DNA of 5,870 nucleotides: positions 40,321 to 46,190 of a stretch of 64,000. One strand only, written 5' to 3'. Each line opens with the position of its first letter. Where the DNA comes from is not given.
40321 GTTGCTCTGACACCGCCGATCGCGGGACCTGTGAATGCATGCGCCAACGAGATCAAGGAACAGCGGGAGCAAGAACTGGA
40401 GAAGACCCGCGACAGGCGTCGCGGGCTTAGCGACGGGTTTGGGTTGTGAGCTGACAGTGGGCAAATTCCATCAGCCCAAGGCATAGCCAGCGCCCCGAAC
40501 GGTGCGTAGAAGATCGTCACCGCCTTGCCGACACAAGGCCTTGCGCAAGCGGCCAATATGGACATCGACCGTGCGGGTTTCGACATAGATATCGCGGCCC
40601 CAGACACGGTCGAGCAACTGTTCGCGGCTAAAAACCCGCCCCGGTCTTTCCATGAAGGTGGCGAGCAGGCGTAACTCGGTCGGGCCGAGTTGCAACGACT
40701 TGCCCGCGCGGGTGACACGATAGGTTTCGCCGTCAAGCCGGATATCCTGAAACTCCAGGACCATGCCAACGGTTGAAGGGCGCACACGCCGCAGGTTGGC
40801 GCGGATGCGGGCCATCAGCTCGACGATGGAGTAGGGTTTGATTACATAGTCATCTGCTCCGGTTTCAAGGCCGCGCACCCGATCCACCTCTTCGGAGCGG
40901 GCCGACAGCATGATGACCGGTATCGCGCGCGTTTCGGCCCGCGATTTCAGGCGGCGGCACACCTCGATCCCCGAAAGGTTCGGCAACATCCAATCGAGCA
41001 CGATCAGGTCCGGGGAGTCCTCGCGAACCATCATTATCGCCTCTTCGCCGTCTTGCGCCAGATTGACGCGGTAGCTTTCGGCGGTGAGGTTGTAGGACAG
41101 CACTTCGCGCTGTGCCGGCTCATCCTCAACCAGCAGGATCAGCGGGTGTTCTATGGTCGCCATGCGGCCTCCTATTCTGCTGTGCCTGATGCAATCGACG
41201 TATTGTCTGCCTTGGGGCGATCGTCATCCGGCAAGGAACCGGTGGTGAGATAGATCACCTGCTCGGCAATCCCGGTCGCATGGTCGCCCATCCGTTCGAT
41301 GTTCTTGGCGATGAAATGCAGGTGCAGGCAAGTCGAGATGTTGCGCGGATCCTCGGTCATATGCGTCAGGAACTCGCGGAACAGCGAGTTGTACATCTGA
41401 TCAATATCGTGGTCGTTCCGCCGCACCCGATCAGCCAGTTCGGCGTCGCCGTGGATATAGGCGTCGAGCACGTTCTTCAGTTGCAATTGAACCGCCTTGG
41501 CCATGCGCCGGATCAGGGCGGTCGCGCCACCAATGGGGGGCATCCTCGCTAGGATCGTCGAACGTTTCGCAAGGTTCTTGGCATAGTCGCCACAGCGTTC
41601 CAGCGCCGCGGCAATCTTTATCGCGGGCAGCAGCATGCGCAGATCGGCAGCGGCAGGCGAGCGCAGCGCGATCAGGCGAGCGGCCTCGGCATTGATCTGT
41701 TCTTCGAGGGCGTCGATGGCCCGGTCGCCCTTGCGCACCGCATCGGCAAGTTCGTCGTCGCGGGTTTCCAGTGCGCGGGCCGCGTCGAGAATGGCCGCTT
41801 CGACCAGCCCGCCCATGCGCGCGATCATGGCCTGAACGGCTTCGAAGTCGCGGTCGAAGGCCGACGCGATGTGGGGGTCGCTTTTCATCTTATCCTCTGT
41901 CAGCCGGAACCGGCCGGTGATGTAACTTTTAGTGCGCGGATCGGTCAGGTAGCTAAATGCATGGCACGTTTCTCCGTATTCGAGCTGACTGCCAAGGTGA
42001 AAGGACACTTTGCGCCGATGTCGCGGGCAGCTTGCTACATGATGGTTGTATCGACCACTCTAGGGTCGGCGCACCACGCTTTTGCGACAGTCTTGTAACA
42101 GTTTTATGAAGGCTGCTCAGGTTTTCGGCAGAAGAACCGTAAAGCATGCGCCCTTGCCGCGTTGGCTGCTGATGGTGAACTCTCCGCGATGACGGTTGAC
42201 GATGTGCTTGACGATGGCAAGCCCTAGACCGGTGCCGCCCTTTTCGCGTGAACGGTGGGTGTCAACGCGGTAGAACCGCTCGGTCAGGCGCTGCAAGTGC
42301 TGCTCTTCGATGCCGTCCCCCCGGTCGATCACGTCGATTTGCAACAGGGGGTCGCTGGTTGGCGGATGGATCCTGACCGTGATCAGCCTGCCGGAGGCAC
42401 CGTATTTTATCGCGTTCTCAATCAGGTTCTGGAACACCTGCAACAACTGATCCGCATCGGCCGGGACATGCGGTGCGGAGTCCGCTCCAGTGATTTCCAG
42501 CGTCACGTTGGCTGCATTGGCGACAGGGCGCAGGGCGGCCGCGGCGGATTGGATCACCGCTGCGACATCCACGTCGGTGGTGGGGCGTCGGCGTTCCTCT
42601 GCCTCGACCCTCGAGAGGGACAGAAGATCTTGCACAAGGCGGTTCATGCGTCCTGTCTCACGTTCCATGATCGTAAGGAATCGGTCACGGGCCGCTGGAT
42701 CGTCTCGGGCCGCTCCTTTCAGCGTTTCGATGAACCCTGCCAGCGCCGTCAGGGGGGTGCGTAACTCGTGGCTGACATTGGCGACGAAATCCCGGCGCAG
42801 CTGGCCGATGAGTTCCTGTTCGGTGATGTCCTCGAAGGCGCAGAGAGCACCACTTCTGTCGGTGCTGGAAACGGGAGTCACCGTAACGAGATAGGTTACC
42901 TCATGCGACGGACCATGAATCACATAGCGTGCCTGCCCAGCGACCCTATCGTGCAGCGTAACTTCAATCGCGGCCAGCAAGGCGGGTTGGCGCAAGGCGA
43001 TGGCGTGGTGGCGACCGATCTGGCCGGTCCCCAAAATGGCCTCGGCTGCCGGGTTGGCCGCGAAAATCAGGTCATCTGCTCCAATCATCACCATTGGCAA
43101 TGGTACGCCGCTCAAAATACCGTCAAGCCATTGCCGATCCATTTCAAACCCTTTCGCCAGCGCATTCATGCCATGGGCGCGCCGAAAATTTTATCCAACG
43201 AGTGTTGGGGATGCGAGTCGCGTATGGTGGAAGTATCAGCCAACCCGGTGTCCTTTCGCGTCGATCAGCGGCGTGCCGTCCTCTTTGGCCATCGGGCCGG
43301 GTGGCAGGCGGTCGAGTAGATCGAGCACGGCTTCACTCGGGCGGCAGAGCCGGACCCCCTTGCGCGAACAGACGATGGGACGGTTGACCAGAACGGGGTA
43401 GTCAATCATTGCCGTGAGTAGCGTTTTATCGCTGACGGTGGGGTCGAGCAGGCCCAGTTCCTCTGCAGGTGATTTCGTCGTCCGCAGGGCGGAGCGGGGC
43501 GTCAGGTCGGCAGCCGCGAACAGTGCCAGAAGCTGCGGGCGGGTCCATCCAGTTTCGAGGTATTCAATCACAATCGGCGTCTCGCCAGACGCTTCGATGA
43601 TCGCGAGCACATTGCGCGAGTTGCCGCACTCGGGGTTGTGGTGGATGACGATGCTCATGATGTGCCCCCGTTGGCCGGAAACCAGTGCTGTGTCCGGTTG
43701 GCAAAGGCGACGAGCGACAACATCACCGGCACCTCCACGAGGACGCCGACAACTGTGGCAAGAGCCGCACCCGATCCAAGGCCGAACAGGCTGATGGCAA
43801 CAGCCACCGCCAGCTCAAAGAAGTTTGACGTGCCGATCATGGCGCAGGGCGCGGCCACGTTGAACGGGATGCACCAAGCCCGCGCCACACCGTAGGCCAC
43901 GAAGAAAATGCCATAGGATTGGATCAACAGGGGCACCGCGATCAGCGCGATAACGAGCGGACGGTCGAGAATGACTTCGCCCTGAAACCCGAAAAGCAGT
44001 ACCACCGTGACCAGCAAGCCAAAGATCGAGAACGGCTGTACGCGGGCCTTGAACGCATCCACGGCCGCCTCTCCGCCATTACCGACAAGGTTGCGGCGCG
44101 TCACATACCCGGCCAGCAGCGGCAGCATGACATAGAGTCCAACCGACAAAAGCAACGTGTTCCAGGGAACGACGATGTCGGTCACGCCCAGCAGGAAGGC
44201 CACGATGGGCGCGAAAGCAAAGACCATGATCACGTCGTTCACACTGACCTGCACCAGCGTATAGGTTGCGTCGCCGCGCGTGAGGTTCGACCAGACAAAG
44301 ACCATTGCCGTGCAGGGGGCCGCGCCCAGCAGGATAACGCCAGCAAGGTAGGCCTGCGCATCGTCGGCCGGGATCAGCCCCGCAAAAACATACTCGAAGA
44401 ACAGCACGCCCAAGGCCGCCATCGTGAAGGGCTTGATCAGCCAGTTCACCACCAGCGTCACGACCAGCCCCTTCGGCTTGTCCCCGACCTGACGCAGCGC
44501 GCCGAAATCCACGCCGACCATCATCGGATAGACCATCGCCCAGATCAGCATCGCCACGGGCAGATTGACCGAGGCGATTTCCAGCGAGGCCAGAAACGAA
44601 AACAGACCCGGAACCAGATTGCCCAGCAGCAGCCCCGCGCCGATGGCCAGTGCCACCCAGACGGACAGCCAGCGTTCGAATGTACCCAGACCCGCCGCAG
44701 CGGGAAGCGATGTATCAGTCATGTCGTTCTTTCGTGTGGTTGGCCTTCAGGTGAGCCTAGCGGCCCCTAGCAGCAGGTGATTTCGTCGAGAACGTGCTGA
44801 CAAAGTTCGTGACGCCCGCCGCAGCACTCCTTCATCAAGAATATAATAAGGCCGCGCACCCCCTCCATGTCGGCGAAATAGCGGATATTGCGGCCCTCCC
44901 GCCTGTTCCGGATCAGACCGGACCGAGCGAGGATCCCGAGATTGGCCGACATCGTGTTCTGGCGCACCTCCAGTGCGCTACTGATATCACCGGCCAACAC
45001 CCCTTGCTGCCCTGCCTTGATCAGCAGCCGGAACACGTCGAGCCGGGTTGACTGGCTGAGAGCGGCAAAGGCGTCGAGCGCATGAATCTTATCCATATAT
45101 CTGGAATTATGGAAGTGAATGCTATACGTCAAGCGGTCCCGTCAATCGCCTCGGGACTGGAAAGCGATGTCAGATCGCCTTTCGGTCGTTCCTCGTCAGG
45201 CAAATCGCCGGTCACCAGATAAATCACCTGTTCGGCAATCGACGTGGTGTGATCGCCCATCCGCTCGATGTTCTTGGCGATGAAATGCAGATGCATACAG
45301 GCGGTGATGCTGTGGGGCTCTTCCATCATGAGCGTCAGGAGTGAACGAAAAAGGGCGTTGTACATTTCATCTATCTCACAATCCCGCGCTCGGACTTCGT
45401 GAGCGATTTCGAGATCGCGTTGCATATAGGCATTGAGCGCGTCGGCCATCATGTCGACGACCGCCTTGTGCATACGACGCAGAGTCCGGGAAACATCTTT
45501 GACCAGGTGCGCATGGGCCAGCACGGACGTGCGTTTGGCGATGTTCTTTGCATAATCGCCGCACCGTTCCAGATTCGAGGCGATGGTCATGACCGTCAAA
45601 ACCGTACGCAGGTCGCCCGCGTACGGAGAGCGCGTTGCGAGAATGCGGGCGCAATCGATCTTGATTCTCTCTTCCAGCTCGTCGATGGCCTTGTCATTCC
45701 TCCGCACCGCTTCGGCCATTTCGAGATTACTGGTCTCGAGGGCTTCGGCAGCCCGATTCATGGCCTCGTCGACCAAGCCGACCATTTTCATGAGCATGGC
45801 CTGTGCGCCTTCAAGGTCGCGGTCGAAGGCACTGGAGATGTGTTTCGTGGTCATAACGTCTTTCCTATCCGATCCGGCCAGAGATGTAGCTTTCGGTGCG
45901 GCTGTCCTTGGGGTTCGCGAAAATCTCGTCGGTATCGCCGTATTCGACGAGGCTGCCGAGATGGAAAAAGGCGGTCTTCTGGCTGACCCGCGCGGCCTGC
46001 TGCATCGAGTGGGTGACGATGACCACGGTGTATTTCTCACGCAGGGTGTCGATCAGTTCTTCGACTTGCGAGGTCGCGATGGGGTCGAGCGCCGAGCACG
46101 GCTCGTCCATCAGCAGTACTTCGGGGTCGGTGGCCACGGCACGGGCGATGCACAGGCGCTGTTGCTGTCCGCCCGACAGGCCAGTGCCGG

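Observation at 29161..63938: Intact nutrient-scavenging phage-satellite-like island in an alphaproteobacterium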

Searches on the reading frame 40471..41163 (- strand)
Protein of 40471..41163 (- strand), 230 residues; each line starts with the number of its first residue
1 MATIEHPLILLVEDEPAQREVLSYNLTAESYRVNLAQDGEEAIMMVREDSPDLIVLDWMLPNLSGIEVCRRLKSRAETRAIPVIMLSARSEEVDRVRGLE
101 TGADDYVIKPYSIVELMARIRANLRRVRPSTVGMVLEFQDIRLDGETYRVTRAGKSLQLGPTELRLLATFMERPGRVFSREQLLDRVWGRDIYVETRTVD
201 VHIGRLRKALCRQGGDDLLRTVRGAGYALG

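Call 8: search_protein_families(library=pfam, proteins=[window:40471-41163:-], max_evalue=0.01)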
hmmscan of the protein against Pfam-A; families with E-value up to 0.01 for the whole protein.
window:40471-41163:- (230 aa): 3 families
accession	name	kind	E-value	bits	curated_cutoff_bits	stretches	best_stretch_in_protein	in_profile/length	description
PF00072.30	Response_reg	-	4.6e-30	104.5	30.2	1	9-121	1-111/111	Response regulator receiver domain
PF00486.34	Trans_reg_C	-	6.7e-27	93.8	26.2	1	154-229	1-77/77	Transcriptional regulatory protein, C terminal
PF23198.2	PDE8A_N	-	0.0042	17.5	29.6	1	13-91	17-96/147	PDE8A-like, N-terminal domain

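Call 85: find_encoding_contigs(protein=window:40471-41163:-, flank=10000, max_places=6)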
Protein window:40471-41163:- (230 aa): no gene with exactly this product is on record in the collection.

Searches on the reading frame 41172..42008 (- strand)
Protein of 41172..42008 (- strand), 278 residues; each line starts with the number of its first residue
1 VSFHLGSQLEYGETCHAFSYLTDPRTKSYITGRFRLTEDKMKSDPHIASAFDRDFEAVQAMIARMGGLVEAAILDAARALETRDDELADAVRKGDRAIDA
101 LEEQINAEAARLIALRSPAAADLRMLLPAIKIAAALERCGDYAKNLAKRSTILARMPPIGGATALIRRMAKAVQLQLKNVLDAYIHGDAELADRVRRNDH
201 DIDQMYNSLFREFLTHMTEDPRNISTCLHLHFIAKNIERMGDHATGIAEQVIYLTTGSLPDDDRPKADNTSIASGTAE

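Call 8: search_protein_families(library=pfam, proteins=[window:41172-42008:-], max_evalue=0.01)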
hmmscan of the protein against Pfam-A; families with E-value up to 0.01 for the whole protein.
window:41172-42008:- (278 aa): 2 families
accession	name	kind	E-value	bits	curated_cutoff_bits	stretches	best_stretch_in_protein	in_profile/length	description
PF01895.24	PhoU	-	9.2e-44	148.2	23.5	2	166-251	1-89/89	PhoU domain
PF01865.21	PhoU_div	-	0.0059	16.4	24.4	0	167-251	135-208/214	Protein of unknown function DUF47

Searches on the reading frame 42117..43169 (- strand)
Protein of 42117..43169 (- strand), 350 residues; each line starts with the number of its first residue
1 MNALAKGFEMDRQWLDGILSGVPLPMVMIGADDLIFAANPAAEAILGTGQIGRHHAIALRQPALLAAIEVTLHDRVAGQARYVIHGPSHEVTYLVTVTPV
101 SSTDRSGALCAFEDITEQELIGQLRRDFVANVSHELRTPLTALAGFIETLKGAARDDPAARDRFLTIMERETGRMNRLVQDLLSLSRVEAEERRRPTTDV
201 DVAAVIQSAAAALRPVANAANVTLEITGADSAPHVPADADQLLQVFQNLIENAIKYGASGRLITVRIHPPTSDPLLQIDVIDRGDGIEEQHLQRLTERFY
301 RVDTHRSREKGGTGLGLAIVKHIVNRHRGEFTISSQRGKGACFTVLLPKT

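Call 9: search_protein_families(library=pfam, proteins=[window:42117-43169:-], max_evalue=0.01)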
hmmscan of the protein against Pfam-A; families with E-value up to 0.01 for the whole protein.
window:42117-43169:- (350 aa): 3 families
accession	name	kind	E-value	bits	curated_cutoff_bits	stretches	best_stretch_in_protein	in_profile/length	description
PF02518.31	HATPase_c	-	5e-29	101.4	26.4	1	238-349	2-109/111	Histidine kinase-, DNA gyrase B-, and HSP90-like ATPase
PF00512.31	HisKA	-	1.5e-19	70.2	26.9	1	125-191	2-66/66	His Kinase A (phospho-acceptor) domain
PF14501.12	HATPase_c_5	-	0.00075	19.8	22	1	242-336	6-91/102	GHKL domain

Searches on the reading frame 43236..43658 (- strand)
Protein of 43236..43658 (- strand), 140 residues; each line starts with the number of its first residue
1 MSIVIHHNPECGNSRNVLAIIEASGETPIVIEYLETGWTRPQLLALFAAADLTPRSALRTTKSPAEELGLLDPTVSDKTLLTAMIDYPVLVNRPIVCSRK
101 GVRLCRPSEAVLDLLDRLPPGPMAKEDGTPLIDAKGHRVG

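Call 9: search_protein_families(library=pfam, proteins=[window:43236-43658:-], max_evalue=0.01)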
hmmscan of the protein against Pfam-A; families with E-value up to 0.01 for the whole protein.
window:43236-43658:- (140 aa): 1 family
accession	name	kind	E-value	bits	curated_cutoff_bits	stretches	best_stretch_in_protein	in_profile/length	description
PF03960.21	ArsC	-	1.6e-13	51.2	24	1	6-113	1-78/79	ArsC family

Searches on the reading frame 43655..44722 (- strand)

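Call 9: search_protein_families(library=pfam, proteins=[window:43655-44722:-], max_evalue=0.01)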
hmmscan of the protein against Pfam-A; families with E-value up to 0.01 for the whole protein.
window:43655-44722:- (355 aa): 2 families
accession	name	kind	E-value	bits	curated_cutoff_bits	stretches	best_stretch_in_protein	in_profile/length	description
PF01758.21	SBF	-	8.3e-37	127.2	24.3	1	58-253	2-190/191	Sodium Bile acid symporter family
PF13593.11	SBF_like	-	1.5e-07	31.5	25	1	111-327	79-294/313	SBF-like CPA transporter family (DUF4137)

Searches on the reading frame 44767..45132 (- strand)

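Call 9: search_protein_families(library=pfam, proteins=[window:44767-45132:-], max_evalue=0.01)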
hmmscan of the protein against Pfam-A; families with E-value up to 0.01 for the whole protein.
window:44767-45132:- (121 aa): 2 families
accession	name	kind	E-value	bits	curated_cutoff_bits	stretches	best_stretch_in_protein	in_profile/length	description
PF12840.13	HTH_20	-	3.1e-10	40.3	27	1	25-75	1-49/51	Helix-turn-helix domain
PF12802.13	MarR_2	-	0.0048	17.5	27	1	31-79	8-55/61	MarR family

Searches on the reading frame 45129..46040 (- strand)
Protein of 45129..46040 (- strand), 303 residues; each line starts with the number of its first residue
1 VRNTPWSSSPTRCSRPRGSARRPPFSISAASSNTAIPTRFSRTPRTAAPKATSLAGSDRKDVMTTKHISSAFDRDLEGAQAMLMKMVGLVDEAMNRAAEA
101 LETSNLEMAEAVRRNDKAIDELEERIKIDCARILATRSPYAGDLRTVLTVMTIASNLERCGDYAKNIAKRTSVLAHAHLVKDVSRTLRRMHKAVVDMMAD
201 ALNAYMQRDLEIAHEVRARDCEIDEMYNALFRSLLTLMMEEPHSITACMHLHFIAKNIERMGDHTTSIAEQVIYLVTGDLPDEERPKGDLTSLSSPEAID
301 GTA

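Call 9: search_protein_families(library=pfam, proteins=[window:45129-46040:-], max_evalue=0.01)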
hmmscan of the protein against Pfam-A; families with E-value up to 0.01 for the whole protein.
window:45129-46040:- (303 aa): 4 families
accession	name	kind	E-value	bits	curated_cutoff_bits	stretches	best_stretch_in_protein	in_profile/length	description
PF01895.24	PhoU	-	9.8e-45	151.3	23.5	2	83-171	1-89/89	PhoU domain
PF20117.4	DUF6507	-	5.8e-05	24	25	0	46-119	38-109/120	Family of unknown function (DUF6507)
PF03623.18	Focal_AT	-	0.0032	17.8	23.3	0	170-235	31-97/133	Focal adhesion targeting region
PF20984.2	PT26-6P_helical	-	0.0035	18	27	0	73-171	21-114/141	PT26-6P, helical domain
